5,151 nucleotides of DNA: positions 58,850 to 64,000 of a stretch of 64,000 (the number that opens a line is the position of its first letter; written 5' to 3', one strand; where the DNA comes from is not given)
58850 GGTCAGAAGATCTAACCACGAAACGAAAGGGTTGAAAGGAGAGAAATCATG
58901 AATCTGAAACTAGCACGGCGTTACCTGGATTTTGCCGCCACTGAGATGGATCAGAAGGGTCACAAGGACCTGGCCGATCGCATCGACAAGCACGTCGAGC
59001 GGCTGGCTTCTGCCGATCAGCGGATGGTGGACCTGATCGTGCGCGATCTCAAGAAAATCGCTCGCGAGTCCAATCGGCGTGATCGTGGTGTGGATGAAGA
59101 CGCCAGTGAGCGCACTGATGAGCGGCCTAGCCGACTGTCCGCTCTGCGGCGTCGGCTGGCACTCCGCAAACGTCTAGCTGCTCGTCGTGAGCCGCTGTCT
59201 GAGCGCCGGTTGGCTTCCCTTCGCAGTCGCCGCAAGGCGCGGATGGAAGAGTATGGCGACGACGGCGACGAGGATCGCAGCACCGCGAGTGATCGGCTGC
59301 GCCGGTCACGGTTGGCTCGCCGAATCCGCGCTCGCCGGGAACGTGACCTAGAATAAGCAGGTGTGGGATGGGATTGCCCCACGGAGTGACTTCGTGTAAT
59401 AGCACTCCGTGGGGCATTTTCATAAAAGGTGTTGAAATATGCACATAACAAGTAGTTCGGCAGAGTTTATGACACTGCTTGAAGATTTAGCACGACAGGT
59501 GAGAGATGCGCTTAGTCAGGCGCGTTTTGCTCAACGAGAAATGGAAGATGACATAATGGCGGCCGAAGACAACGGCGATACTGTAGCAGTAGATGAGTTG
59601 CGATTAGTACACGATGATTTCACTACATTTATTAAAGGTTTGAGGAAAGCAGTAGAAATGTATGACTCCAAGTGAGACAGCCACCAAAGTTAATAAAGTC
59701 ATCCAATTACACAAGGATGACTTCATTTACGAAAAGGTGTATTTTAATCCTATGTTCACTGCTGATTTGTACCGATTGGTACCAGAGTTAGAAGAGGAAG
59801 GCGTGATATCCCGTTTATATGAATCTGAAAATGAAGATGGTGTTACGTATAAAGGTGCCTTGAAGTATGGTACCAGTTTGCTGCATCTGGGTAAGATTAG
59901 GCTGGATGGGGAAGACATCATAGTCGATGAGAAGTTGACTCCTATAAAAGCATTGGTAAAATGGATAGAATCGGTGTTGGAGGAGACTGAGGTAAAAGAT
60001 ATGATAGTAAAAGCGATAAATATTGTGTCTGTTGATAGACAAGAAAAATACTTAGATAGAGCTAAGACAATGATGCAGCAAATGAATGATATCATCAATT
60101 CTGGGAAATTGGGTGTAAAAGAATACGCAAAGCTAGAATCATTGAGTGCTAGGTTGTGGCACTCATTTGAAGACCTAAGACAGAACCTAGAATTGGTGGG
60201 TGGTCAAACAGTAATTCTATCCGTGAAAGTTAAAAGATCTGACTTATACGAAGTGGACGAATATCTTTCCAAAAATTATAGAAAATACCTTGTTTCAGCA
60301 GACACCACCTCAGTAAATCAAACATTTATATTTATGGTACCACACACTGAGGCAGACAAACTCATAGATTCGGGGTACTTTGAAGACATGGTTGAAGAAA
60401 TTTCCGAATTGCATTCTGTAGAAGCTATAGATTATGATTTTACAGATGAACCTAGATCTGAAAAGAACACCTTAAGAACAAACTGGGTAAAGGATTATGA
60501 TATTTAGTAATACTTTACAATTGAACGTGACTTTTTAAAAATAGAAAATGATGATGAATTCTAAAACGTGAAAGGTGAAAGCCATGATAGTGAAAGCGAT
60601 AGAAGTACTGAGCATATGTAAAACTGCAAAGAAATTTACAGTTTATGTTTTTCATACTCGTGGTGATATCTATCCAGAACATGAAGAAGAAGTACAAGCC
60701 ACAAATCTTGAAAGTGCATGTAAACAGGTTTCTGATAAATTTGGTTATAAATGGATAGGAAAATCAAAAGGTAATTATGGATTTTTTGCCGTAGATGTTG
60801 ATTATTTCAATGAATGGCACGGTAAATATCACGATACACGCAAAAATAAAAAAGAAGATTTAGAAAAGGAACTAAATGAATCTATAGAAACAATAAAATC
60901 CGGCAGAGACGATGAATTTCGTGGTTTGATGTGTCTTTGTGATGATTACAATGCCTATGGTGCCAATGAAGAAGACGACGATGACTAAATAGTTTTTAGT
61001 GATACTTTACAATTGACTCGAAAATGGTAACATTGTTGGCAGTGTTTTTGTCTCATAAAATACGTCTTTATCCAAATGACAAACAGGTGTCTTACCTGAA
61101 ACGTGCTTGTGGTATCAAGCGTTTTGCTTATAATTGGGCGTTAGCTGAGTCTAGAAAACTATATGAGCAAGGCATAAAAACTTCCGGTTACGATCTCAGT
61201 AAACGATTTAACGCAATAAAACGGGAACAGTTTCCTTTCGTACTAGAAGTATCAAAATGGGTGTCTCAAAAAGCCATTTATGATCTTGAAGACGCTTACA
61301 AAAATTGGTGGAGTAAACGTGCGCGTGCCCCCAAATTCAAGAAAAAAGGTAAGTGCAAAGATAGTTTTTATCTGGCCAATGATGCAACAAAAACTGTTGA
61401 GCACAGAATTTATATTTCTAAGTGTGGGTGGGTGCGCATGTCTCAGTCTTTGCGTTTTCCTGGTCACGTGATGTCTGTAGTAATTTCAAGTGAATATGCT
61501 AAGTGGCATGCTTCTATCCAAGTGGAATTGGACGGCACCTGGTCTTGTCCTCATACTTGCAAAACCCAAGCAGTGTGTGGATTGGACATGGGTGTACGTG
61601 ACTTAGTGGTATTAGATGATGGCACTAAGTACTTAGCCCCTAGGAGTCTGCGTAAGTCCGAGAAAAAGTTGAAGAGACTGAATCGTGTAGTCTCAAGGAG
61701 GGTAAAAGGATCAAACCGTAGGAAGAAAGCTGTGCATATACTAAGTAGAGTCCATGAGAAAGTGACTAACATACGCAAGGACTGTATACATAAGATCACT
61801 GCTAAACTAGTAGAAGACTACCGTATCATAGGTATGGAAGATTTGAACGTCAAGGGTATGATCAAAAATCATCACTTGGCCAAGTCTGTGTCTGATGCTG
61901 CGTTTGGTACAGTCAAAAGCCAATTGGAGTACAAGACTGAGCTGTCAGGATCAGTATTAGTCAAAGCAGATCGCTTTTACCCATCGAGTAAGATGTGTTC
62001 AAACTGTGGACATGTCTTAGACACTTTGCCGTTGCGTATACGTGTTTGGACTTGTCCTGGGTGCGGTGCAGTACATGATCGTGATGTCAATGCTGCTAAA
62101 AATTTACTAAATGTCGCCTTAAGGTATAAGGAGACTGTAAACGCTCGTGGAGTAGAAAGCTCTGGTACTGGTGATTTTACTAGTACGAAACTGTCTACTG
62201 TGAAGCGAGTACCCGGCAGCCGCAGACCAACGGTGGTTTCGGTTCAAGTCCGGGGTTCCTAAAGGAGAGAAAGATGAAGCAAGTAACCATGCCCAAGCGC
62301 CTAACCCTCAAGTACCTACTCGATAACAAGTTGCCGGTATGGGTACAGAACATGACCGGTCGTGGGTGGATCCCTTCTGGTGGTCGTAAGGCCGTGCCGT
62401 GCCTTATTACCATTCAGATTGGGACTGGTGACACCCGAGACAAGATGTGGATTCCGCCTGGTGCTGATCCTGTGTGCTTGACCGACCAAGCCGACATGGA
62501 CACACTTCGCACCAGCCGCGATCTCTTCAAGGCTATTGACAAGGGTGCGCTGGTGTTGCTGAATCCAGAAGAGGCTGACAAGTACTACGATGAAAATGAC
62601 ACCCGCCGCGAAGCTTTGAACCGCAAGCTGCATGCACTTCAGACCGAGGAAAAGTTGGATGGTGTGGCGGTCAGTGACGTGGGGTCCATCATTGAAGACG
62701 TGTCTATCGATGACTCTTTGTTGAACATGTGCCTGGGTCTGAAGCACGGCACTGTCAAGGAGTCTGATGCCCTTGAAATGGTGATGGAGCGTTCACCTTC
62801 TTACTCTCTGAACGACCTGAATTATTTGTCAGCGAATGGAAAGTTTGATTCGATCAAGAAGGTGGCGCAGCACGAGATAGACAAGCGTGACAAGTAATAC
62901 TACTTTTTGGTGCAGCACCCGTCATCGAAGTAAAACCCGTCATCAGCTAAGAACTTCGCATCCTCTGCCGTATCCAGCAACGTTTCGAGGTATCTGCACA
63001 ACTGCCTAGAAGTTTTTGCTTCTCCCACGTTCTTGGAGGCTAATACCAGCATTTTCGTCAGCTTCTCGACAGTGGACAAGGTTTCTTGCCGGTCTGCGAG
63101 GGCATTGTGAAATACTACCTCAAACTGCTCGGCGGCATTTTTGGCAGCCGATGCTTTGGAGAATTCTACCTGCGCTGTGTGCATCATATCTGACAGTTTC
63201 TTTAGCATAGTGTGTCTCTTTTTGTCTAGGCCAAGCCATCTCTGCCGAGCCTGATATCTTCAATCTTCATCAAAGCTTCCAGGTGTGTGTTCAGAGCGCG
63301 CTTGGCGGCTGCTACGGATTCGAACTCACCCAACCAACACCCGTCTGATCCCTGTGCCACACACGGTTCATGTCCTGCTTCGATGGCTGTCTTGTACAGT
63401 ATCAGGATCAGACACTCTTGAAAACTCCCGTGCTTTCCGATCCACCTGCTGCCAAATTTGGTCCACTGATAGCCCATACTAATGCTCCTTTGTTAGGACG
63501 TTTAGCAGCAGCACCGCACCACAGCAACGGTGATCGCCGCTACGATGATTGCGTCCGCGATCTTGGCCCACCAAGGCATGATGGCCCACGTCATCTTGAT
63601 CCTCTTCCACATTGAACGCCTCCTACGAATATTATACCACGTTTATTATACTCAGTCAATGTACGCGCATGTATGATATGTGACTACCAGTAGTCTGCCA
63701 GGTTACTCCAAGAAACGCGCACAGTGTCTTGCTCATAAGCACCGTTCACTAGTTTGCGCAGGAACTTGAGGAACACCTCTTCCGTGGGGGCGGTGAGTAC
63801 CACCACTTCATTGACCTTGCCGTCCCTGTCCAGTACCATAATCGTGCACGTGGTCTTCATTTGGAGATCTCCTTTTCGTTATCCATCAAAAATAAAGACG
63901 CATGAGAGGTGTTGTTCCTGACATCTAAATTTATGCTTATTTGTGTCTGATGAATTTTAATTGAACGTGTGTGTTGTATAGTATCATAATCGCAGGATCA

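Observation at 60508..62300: Intact TnpB in a late-gene context, with flanking 15-bp direct repeats and a structured 3' end (candidate omega RNA)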

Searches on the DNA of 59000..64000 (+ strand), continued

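Call 89: search_with_rna_model(model_id=R1, sources=[L067, L068, L092, L093, L095, L069, L070, L071, L072, L073], max_evalue=0.01, show_alignments=3)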
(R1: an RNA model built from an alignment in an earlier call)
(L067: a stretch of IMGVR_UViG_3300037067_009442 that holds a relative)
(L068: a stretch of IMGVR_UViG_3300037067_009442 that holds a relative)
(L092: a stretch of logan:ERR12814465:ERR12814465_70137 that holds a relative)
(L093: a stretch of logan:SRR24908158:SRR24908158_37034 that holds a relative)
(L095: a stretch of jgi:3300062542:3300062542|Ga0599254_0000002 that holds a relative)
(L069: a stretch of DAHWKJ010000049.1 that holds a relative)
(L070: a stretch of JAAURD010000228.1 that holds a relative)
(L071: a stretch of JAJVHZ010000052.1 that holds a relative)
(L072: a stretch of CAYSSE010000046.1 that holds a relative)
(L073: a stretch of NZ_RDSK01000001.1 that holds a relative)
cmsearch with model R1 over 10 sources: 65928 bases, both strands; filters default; matches with E-value up to 0.01: 7.
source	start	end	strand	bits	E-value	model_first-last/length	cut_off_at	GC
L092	4124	4275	+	134.4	1.1e-39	1-149/149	no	0.57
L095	6076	6220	+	95.3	1.1e-27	1-149/149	no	0.66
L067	2584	2738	+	74.2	3.3e-21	1-149/149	no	0.52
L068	858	1009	+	71.6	2.1e-20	1-149/149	no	0.55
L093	6067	6223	+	70.2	5.6e-20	1-149/149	no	0.48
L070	3249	3362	+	35.3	2.8e-09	1-149/149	no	0.57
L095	1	87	+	29.1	2.2e-07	69-149/149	5'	0.59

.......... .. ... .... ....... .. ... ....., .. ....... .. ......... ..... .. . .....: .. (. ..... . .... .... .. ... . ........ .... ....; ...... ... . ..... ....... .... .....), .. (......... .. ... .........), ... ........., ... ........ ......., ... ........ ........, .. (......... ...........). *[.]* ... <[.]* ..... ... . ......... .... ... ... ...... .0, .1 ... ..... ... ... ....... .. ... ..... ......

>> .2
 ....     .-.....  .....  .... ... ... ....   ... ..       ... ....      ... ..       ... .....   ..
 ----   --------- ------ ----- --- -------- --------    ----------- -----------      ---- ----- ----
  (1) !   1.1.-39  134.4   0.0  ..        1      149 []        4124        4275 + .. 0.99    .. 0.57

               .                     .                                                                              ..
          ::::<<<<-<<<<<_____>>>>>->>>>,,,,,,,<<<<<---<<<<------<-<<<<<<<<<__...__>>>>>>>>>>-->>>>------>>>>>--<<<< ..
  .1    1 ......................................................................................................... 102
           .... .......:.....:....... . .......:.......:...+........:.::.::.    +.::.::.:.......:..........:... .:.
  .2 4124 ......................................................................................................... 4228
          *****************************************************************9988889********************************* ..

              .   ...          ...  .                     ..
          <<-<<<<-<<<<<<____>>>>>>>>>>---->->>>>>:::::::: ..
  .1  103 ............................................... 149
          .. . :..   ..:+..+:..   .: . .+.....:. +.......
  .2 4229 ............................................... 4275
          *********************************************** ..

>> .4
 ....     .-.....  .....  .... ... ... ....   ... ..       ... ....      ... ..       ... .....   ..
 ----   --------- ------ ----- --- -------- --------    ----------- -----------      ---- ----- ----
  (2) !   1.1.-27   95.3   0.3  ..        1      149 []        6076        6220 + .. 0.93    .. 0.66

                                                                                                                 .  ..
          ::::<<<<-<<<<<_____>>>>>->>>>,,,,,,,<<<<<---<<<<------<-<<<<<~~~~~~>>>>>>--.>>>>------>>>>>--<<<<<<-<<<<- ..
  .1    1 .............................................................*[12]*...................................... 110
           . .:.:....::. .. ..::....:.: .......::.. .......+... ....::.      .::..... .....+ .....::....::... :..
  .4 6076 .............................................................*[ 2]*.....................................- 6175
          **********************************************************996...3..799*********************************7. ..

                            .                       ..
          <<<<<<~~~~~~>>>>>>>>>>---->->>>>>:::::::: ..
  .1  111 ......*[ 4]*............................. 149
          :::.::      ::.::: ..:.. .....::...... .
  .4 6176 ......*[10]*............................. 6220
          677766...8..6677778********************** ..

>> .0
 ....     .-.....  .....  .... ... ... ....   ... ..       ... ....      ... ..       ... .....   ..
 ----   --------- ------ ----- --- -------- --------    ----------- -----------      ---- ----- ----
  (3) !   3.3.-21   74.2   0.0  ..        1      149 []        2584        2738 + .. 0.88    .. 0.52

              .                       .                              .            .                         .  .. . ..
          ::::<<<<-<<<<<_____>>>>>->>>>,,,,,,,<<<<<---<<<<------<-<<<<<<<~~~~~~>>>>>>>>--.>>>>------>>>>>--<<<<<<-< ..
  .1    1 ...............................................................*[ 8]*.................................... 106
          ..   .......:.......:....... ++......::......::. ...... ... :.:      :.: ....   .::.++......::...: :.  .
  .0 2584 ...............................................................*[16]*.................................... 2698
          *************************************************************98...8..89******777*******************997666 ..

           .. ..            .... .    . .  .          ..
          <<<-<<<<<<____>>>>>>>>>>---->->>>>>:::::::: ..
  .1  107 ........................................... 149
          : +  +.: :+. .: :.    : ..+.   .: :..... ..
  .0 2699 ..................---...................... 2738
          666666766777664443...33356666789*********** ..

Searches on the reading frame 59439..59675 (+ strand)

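Call 4: search_protein_families(library=pfam, proteins=[window:59439-59675:+], max_evalue=0.01)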
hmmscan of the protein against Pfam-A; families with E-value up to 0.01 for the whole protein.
window:59439-59675:+ (78 aa): 0 families

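Call 32: search_protein_families(library=phrogs, proteins=[window:59439-59675:+], max_evalue=0.01)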
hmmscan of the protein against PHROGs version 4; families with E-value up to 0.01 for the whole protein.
window:59439-59675:+ (78 aa): 1 family
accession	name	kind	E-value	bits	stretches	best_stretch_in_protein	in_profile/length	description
phrog_34248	-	unknown function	0.00066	20.9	1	7-77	18-87/104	-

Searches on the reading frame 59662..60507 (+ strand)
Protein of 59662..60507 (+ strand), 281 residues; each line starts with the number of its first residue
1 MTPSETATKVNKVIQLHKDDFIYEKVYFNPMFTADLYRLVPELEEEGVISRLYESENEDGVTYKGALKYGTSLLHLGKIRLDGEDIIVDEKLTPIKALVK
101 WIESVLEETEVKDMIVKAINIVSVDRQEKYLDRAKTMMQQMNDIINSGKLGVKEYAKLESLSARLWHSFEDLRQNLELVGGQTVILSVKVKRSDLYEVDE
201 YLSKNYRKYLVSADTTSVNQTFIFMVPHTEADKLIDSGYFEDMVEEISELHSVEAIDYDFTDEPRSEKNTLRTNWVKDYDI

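Call 4: search_protein_families(library=pfam, proteins=[window:59662-60507:+], max_evalue=0.01)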
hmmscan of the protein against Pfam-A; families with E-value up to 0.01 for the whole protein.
window:59662-60507:+ (281 aa): 0 families

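Call 32: search_protein_families(library=phrogs, proteins=[window:59662-60507:+], max_evalue=0.01)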
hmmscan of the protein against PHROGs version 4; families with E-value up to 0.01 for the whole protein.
window:59662-60507:+ (281 aa): 0 families

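Call 46: find_homologous_proteins(query=window:59662-60507:+)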
Query window:59662-60507:+ (281 aa): 1 proteins with E <= 0.001 among 1009 candidates.
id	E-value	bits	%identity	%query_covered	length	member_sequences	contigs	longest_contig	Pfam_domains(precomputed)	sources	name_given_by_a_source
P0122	4.7e-178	608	100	100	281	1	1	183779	-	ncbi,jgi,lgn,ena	ncbi:MAG: hypothetical protein WC444_04905 [Candidatus Paceibacterota bacterium]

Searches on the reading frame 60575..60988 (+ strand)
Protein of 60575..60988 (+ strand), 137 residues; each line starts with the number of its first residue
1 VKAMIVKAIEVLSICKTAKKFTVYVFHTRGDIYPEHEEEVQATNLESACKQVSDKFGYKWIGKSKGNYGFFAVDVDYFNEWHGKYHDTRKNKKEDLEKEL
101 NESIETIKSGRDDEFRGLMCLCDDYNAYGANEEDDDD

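Call 4: search_protein_families(library=pfam, proteins=[window:60575-60988:+], max_evalue=0.01)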
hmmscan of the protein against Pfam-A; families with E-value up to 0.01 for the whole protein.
window:60575-60988:+ (137 aa): 1 family
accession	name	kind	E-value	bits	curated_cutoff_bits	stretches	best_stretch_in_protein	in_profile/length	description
PF09803.14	Pet100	-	0.0062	17.2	24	0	11-55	21-64/73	Pet100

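Call 32: search_protein_families(library=phrogs, proteins=[window:60575-60988:+], max_evalue=0.01)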
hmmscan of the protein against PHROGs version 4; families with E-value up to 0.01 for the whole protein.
window:60575-60988:+ (137 aa): 0 families

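Call 57: search_protein_representatives(protein=window:60575-60988:+)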
Query: 137 residues. Proteins with E-value up to 0.001 (for the whole library): 9; up to 1e-10: 2; up to 1e-30: 1. The best 9 are listed.
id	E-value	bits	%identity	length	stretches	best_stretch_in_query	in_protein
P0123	5.0e-87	305.3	100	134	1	4-137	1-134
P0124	1.5e-19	86.7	38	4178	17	50-76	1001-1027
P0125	2.4e-07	47.2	38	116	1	19-137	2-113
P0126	1.7e-06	44.4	31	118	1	20-123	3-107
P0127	2.5e-06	43.9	31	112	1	18-122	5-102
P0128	4.3e-06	43.1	43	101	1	39-122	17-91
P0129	4.4e-05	39.9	36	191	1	39-122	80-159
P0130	5.4e-05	39.6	39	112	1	32-123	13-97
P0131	1.3e-04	38.3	36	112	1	18-123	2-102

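Call 58: search_protein_families(library=pfam, proteins=[P0125, P0126, P0127, P0128, P0129, P0130, P0131], max_evalue=0.1)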
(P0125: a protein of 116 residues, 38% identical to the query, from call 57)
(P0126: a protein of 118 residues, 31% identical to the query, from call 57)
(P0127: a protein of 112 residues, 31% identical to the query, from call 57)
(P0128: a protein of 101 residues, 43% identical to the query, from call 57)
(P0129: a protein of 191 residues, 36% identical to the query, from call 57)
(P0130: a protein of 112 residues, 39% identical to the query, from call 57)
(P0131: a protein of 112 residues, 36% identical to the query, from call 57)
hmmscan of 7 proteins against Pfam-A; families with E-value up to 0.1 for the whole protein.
P0125 (116 aa): 0 families

P0126 (118 aa): 0 families

P0127 (112 aa): 0 families

P0128 (101 aa): 1 family
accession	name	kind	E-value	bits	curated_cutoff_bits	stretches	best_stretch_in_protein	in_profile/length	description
PF11641.13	Antigen_Bd37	-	0.081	12.9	25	1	12-61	43-88/224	Glycosylphosphatidylinositol-anchored merozoite surface protein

P0129 (191 aa): 0 families

P0130 (112 aa): 0 families

P0131 (112 aa): 0 families

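Call 73: find_encoding_contigs(protein=P0125, flank=4000, max_places=3)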
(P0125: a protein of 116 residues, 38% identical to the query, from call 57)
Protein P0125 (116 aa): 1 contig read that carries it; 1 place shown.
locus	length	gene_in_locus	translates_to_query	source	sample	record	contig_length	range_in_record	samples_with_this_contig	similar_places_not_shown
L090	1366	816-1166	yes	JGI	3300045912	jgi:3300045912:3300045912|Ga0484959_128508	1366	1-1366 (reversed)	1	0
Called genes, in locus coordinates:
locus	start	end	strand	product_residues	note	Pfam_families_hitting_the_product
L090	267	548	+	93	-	-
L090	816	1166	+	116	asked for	-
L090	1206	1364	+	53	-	?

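Call 74: find_encoding_contigs(protein=P0127, flank=4000, max_places=3)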
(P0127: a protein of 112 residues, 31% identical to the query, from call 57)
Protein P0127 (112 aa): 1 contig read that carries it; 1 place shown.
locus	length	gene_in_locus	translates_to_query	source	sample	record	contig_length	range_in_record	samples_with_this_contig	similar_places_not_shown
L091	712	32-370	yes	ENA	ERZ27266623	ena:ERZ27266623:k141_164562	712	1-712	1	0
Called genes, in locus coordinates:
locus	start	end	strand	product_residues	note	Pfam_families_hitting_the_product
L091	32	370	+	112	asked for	-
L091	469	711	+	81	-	?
